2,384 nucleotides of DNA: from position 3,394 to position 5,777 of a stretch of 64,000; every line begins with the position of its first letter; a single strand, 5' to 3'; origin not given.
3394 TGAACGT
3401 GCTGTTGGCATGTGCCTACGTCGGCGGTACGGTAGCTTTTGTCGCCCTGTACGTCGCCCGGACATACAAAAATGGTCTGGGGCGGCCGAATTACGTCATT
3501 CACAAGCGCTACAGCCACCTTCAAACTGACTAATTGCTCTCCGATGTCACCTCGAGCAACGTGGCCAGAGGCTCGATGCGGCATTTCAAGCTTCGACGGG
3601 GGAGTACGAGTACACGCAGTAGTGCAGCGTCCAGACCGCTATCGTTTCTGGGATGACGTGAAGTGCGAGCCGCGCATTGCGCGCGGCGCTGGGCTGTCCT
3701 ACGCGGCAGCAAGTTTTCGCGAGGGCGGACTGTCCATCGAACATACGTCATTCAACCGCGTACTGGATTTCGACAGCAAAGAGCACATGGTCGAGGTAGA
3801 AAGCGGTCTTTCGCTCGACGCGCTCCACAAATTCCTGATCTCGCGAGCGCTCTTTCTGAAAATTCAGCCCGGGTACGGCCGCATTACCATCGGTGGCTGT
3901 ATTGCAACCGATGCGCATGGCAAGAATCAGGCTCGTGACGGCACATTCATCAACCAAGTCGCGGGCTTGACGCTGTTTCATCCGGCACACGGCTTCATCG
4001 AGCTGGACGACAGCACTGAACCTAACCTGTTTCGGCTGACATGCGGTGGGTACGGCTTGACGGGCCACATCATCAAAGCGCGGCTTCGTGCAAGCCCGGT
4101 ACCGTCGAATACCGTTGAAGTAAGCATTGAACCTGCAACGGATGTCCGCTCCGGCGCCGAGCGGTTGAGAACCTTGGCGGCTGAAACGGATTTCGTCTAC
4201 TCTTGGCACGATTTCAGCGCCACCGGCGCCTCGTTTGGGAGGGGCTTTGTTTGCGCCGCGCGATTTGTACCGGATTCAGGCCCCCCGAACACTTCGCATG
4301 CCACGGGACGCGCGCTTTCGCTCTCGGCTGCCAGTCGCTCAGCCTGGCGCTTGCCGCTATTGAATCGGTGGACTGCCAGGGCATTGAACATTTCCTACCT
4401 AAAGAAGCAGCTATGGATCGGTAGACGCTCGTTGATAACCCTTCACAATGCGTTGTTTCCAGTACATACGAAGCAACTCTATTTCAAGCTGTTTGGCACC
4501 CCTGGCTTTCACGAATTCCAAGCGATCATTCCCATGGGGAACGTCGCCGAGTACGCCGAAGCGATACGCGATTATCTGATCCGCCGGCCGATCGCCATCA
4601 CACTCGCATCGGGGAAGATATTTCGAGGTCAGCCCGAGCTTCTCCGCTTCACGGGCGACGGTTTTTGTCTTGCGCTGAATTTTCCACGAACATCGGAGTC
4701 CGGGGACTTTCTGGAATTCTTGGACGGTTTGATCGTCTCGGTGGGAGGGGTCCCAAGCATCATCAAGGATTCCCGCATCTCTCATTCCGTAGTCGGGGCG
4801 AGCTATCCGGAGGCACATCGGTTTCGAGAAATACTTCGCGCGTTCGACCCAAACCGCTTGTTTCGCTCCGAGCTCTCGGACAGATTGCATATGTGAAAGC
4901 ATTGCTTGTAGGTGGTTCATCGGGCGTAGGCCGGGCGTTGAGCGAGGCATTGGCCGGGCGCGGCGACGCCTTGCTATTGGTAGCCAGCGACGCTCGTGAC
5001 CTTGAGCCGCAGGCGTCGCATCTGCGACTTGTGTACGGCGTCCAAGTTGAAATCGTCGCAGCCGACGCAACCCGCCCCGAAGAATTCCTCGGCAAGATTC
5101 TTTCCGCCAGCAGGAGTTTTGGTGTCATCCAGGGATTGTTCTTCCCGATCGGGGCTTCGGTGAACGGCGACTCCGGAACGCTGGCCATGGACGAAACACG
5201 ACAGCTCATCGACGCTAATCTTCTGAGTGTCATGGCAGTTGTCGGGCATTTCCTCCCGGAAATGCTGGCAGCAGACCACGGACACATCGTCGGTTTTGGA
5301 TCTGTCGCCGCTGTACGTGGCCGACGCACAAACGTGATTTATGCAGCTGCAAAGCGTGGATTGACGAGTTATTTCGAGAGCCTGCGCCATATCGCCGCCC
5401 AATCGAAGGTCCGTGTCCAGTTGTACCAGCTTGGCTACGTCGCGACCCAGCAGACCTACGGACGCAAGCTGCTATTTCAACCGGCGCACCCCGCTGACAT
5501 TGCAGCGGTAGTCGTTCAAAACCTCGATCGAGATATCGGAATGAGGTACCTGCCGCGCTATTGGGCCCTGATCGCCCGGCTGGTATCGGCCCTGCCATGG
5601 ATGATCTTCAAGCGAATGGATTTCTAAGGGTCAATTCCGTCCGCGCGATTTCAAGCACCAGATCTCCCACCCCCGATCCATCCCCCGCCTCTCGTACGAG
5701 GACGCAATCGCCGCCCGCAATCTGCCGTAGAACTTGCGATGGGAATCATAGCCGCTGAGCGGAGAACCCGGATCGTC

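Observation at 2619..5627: GtrB-type polyprenyl-phosphate glycosyltransferase coupled to a DprE1/DprE2-like pair: candidate lipid-linked sugar epimerisation module in a Gram-negative polysaccharide locus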

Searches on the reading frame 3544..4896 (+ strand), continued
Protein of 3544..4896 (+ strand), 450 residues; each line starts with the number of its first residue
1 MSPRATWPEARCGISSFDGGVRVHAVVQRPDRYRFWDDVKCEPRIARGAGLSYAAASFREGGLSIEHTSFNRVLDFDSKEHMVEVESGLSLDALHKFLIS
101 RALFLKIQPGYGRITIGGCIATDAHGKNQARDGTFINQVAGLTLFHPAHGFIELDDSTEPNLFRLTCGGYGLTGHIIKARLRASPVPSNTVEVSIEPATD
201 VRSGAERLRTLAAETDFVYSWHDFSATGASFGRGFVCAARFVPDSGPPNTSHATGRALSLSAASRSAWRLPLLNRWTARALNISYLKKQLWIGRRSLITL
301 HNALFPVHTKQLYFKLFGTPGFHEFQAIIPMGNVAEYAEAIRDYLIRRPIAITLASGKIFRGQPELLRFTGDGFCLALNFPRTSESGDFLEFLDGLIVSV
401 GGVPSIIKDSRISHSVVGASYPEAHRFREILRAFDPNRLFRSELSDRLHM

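Call 87: search_protein_families(library=pfam, alignment_id=A7, max_evalue=0.0001)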
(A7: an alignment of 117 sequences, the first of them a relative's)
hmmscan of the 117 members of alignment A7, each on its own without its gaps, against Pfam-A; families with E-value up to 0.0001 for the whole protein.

A. member 1, L001:7223-9064:+ (613 aa): 0 families

B. families by the number of members that match (of 117 scanned): 66 families (the first 25 are shown)
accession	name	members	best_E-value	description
PF01584.24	CheW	18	1.2e-23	CheW-like domain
PF01370.27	Epimerase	10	3e-64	NAD dependent epimerase/dehydratase family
PF16363.11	GDP_Man_Dehyd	9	2.3e-51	GDP-mannose 4,6 dehydratase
PF00953.26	Glycos_transf_4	8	4.1e-37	Glycosyl transferase family 4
PF13460.12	NAD_binding_10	8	4.1e-10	NAD(P)H-binding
PF13231.12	PMT_2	7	1.6e-14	Dolichyl-phosphate-mannose-protein mannosyltransferase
PF13489.12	Methyltransf_23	6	1.8e-18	Methyltransferase domain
PF08242.18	Methyltransf_12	6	2.6e-09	Methyltransferase domain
PF00483.29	NTP_transferase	5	5e-21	Nucleotidyl transferase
PF04321.23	RmlD_sub_bind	5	1.9e-17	RmlD substrate binding domain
PF12804.13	NTP_transf_3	5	1.4e-08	MobA-like NTP transferase domain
PF08484.17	Methyltransf_14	4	4.7e-64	C-methyltransferase C-terminal domain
PF01073.25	3Beta_HSD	4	4e-23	3-beta hydroxysteroid dehydrogenase/isomerase family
PF05368.20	NmrA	4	6.6e-08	NmrA-like family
PF00464.25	SHMT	3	1.1e-167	Serine hydroxymethyltransferase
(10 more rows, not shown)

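Call 89: search_protein_families(library=pfam, alignment_id=A8, max_evalue=0.0001)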
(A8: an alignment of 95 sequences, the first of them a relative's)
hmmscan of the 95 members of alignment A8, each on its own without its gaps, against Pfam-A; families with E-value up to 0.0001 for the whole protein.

A. member 1, L051:7091-7996:+ (301 aa): 4 families
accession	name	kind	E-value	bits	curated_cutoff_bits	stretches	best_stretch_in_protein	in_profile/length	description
PF00665.32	rve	-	3.3e-27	95.1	32.6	1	134-231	2-102/102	Integrase core domain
PF13276.12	HTH_21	-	2.2e-14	53.9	28.1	1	55-106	3-55/60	HTH-like domain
PF13333.12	rve_2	-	1.4e-13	51.1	22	1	238-290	1-52/56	Integrase core domain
PF13683.12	rve_3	-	1.3e-10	41.3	26.5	1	220-286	2-67/67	Integrase core domain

B. families by the number of members that match (of 95 scanned): 100 families (the first 25 are shown)
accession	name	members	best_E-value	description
PF08241.18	Methyltransf_11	14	7.2e-23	Methyltransferase domain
PF13649.12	Methyltransf_25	14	1.9e-18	Methyltransferase domain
PF13489.12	Methyltransf_23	14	3e-15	Methyltransferase domain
PF08242.18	Methyltransf_12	13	1.5e-17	Methyltransferase domain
PF13847.12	Methyltransf_31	12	4.9e-13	Methyltransferase domain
PF00535.33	Glycos_transf_2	5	1.5e-39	Glycosyl transferase family 2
PF13641.12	Glyco_tranf_2_3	4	2.2e-12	Glycosyltransferase like family 2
PF10111.15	Glyco_tranf_2_2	3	5.2e-10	Glycosyltransferase like family 2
PF01209.24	Ubie_methyltran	3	3.3e-09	ubiE/COQ5 methyltransferase family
PF01144.29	CoA_trans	2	2.1e-57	Coenzyme A transferase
PF00106.31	adh_short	2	2.4e-53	short chain dehydrogenase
PF06439.18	3keto-disac_hyd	2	4.6e-53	3-keto-disaccharide hydrolase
PF13561.12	adh_short_C2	2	6.2e-37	Enoyl-(Acyl carrier protein) reductase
PF01636.29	APH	2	1.1e-32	Phosphotransferase enzyme family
PF00005.33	ABC_tran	2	1.7e-31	ABC transporter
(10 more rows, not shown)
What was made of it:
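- PMT_2 or YfhO GT-C genes occur next to the module in other loci (calls 87, 89).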

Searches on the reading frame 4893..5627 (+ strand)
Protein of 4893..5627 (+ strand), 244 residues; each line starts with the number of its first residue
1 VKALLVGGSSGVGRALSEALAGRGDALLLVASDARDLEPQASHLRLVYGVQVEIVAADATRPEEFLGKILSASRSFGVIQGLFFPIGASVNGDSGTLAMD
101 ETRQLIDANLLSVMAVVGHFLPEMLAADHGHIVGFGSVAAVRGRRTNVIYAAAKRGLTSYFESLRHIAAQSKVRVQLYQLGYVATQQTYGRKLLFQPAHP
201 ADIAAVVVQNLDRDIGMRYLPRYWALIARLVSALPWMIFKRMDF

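Call 7: search_protein_families(library=pfam, proteins=[window:4893-5627:+], max_evalue=0.01)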
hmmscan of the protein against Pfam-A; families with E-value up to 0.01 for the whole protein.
window:4893-5627:+ (244 aa): 3 families
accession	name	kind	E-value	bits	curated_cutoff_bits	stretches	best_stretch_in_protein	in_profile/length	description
PF00106.31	adh_short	-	5.7e-29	101.4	26.6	1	3-187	3-186/195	short chain dehydrogenase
PF13561.12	adh_short_C2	-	1.2e-17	64.7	27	1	9-191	5-184/236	Enoyl-(Acyl carrier protein) reductase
PF08659.16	KR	-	5.5e-09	36.6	22.6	1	4-166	4-165/180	KR domain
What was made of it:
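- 4893..5627 (+): DprE2-like short-chain dehydrogenase/reductase, translationally coupled to the oxidase. adh_short E 6e-29 (call 7).
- Checked: SDR (4893-5627): adh_short E 6e-29 (call 7).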

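Call 10: search_solved_structures(query=window:4893-5627:+, max_evalue=0.001)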
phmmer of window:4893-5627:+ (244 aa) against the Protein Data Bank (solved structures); distinct sequences matched with E-value up to 0.001: 283 (the best 60 are shown).
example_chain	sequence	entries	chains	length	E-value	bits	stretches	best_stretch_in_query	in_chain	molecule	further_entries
1i01_A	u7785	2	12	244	1.5e-13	54.1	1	3-189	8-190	BETA-KETOACYL [ACP] REDUCTASE | 3-oxoacyl-[acyl-carrier protein] reductase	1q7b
5cdy_A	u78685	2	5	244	2.1e-13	53.7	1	3-188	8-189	3-oxoacyl-[acyl-carrier protein] reductase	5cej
6t77_A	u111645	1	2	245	2.5e-13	53.5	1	3-189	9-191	3-oxoacyl-ACP reductase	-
9fe6_A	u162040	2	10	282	3.9e-13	52.8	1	3-185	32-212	SDR family oxidoreductase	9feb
1q7c_A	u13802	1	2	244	5.4e-13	52.4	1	3-189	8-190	3-oxoacyl-[acyl-carrier protein] reductase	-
7emg_A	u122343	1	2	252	3.9e-12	49.6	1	4-189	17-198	3-oxoacyl-[acyl-carrier-protein] reductase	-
3rku_A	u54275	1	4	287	4.4e-12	49.4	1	3-187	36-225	Oxidoreductase YMR226C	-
6d9y_A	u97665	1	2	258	4.6e-12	49.3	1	4-173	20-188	Short-chain dehydrogenase/reductase SDR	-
3op4_A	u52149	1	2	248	5.5e-12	49.1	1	3-189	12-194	3-oxoacyl-[acyl-carrier protein] reductase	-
3rro_A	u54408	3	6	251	5.7e-12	49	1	3-189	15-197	3-ketoacyl-(acyl-carrier-protein) reductase | 3-oxoacyl-[acyl-carrier protein] reductase | 3-oxoacyl-[acyl-carrier-protein] reductase FabG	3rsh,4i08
2jah_A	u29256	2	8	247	6.4e-12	48.8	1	3-185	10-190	CLAVULANIC ACID DEHYDROGENASE | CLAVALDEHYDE DEHYDROGENASE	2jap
6t5x_A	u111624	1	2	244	7.2e-12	48.7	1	3-189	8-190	3-oxoacyl-[acyl-carrier-protein] reductase FabG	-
1vl8_A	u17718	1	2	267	7.9e-12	48.6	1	3-188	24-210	Gluconate 5-dehydrogenase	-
3tzk_A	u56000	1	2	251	8.1e-12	48.5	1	3-189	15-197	3-oxoacyl-[acyl-carrier protein] reductase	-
6t7m_A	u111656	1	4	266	9.5e-12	48.3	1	3-189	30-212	3-oxoacyl-[acyl-carrier-protein] reductase FabG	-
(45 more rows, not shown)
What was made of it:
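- Checked: DprE2 is a PDB match covering the whole length, 3-241 (call 10).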

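Call 29: search_protein_families(library=ncbifam, proteins=[window:4893-5627:+], max_evalue=0.01)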
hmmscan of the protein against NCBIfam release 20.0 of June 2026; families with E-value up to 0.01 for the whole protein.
window:4893-5627:+ (244 aa): 174 families (the best 25 are shown)
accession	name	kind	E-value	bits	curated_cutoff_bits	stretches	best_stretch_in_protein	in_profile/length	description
NF005489.0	PRK07102.1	equivalog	1.1e-35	123.4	267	1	3-243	4-242/243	SDR family oxidoreductase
NF005437.0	PRK07024.1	equivalog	4.2e-26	91.9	266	1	2-241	6-245/259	SDR family oxidoreductase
NF005806.0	PRK07666.1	equivalog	3.5e-23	82.1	286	1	2-211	9-221/239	3-ketoacyl-ACP reductase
NF053786.1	DcplherypntRedDprE2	equivalog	2.7e-22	79.6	250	1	4-243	12-251/252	decaprenylphospho-beta-D-erythro-pentofuranosid-2-ulose 2-reductase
NF005672.0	PRK07454.1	equivalog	1.2e-21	77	234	1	2-186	8-191/241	SDR family oxidoreductase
NF009466.0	PRK12826.1-2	subfamily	1.9e-21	76.7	222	1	1-187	4-191/248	3-oxoacyl-ACP reductase FabG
NF005878.0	PRK07825.1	subfamily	6.2e-21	75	287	1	6-238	15-244/278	short chain dehydrogenase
NF006099.0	PRK08251.1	equivalog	9e-21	74.2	253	1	3-242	7-249/250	SDR family oxidoreductase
NF004825.0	PRK06181.1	equivalog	1e-20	74.1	215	1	4-187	10-192/268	SDR family oxidoreductase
NF006565.0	PRK09072.1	equivalog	7e-20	71.7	238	1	3-238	8-245/265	SDR family oxidoreductase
NF005559.1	PRK07231.1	subfamily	9.6e-20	71.1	215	1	3-186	7-189/249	glucose 1-dehydrogenase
NF012208.0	SDR_dihy_bifunc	exception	1e-19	71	325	1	3-182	1-182/233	bifunctional dihydropteridine reductase/dihydrofolate reductase TmpR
NF040690.1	mycolate_SDR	equivalog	3.2e-19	69.4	380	1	2-187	10-193/265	mycolate reductase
NF005495.0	PRK07109.1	subfamily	4.5e-19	68.9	264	1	4-188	12-197/334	SDR family oxidoreductase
NF005881.0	PRK07832.1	equivalog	2.3e-18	66.4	296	1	2-185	11-195/287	SDR family oxidoreductase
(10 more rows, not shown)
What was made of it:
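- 4893..5627 (+): Full-length matches to DprE2 (calls 10, 29).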
